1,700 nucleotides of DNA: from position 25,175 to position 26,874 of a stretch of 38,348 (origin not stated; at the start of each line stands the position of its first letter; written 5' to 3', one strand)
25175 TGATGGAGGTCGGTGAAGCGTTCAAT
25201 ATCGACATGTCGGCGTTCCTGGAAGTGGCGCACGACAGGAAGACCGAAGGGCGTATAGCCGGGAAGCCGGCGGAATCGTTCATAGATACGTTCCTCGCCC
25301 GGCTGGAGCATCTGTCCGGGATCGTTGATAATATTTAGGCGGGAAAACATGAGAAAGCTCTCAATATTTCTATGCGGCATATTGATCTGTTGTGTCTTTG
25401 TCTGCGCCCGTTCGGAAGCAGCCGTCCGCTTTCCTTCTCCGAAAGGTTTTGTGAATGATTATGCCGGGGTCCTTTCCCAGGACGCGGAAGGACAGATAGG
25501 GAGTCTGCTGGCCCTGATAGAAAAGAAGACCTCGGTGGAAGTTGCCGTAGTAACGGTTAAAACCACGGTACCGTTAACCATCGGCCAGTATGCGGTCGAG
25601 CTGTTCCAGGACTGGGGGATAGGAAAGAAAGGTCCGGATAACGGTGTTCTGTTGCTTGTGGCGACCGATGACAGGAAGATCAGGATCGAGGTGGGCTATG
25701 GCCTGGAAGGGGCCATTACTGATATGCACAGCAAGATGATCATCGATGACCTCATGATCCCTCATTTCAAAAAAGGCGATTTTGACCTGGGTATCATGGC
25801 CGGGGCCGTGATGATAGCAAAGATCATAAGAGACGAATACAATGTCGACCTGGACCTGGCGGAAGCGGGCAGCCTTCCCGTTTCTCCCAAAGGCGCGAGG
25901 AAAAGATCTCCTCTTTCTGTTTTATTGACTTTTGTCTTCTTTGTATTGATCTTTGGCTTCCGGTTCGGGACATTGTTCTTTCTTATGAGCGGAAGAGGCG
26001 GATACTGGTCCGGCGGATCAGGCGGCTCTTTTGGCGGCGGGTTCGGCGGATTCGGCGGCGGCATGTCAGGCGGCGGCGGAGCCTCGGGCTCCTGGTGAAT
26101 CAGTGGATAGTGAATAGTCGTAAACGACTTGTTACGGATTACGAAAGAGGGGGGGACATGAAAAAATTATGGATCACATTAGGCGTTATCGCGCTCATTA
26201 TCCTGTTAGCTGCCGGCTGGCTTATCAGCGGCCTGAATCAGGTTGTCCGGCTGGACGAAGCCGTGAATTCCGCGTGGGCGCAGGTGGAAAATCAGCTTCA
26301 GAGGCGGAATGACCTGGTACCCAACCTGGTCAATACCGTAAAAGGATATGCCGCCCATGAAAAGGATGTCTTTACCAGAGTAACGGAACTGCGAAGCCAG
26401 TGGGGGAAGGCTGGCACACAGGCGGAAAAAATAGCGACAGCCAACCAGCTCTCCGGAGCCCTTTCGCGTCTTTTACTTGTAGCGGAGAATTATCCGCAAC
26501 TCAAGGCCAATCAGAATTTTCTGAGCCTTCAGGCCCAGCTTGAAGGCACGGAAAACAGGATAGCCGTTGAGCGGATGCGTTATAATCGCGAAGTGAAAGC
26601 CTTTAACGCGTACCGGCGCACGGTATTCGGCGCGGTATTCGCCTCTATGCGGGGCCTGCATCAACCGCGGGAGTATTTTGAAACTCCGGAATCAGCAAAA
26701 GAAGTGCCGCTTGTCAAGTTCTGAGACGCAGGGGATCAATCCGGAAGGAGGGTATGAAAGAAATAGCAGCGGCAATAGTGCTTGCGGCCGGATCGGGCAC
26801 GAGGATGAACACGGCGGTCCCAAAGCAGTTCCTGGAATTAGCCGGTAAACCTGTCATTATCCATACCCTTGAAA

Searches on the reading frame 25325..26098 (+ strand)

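Call 6: search_protein_families(library=pfam, proteins=[window:25325-26098:+], max_evalue=0.001)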
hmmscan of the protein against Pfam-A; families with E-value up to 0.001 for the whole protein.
window:25325-26098:+ (257 aa): 1 family
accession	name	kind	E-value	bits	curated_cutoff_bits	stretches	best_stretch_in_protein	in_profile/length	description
PF04536.20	TPM_phosphatase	-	5.8e-42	143.1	22.1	1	43-166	1-124/125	TPM domain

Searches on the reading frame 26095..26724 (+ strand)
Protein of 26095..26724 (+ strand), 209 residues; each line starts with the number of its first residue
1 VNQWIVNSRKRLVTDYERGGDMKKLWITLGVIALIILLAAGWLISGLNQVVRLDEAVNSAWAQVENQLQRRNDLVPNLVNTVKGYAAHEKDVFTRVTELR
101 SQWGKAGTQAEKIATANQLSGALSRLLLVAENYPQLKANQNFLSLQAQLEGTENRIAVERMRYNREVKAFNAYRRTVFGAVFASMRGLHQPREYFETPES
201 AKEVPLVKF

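Call 6: search_protein_families(library=pfam, proteins=[window:26095-26724:+], max_evalue=0.001)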
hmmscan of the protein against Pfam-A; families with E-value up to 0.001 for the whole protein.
window:26095-26724:+ (209 aa): 1 family
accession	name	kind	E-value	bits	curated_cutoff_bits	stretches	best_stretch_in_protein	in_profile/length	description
PF04011.17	LemA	-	2.6e-57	193.3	26.2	1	60-209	1-149/149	LemA family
